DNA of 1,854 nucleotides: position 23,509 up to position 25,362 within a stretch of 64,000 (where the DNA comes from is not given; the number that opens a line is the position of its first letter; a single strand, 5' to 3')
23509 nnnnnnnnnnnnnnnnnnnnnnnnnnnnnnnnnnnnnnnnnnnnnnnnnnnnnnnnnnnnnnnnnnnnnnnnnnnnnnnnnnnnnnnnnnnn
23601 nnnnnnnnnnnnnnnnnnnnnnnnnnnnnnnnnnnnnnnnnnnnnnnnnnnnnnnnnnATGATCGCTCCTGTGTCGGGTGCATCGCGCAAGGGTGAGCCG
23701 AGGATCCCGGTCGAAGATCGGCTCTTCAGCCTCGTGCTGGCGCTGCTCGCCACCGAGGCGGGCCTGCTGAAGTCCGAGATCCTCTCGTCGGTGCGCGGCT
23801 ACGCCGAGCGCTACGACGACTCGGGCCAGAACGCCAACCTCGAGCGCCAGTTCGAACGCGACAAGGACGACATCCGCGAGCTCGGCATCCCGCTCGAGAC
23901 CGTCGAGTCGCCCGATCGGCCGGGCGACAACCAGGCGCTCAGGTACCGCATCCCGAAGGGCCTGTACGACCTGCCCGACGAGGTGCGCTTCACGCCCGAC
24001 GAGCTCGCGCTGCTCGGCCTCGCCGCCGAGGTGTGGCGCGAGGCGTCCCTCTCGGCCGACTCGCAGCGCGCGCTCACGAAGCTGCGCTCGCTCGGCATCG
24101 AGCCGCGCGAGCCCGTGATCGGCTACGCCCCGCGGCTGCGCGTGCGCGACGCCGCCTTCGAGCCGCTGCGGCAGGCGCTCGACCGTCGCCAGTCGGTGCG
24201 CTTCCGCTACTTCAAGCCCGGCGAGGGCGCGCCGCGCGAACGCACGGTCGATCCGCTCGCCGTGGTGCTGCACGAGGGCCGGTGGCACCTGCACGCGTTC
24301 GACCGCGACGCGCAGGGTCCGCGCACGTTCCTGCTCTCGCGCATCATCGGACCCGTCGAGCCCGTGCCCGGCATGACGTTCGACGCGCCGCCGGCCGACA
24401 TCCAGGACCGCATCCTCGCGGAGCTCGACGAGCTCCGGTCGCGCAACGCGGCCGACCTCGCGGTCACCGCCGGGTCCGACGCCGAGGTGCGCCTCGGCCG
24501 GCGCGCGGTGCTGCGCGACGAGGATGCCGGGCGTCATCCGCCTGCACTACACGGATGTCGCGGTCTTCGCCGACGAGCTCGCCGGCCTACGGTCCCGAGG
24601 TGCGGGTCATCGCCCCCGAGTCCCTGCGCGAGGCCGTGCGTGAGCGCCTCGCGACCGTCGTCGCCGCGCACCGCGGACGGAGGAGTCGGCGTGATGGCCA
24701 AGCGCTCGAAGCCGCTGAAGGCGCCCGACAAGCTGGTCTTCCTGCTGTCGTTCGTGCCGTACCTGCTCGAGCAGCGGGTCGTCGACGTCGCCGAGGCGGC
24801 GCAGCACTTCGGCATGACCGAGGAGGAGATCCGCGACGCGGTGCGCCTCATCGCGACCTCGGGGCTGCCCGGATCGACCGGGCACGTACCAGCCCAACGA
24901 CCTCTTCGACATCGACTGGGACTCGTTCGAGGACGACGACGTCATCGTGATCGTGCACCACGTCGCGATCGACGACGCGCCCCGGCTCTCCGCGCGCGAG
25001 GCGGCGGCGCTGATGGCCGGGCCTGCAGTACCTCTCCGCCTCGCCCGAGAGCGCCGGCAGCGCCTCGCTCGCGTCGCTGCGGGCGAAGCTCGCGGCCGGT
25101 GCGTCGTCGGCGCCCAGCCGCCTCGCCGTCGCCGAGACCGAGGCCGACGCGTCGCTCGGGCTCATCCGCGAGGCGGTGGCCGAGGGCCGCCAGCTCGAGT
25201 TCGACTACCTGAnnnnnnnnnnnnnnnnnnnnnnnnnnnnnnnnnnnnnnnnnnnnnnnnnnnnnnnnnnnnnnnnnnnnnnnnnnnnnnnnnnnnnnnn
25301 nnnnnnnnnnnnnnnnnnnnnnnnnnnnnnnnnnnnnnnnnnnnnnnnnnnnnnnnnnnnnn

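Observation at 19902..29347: pafB-pafC-tatA-tatC-helY and a PAC2 gene are retained, but the Pup-proteasome core is missing where it normally sits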

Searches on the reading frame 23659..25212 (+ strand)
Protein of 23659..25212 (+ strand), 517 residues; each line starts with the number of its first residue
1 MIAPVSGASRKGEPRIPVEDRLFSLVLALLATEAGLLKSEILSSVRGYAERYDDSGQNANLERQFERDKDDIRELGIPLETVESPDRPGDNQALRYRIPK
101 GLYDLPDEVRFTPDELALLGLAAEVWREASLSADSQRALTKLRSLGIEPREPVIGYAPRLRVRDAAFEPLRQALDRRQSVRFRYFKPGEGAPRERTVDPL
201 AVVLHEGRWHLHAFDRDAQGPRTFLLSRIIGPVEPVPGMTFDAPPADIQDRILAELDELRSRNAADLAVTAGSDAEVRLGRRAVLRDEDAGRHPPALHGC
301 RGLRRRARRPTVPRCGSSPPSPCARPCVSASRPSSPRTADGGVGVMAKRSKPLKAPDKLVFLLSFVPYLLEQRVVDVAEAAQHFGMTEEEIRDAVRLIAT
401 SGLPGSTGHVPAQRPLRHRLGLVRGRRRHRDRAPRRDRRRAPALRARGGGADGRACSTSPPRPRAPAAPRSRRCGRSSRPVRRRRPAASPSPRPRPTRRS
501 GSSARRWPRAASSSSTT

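Call 6: search_protein_families(library=pfam, proteins=[window:23659-25212:+], max_evalue=0.01)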
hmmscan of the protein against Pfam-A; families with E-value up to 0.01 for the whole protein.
window:23659-25212:+ (517 aa): 2 families
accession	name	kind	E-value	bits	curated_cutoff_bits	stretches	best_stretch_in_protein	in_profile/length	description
PF13280.12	WYL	-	8.6e-20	71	21.8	1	166-229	2-65/70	WYL domain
PF19187.6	HTH_PafC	-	6.3e-12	45.8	32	1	357-407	1-51/115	PafC helix-turn-helix domain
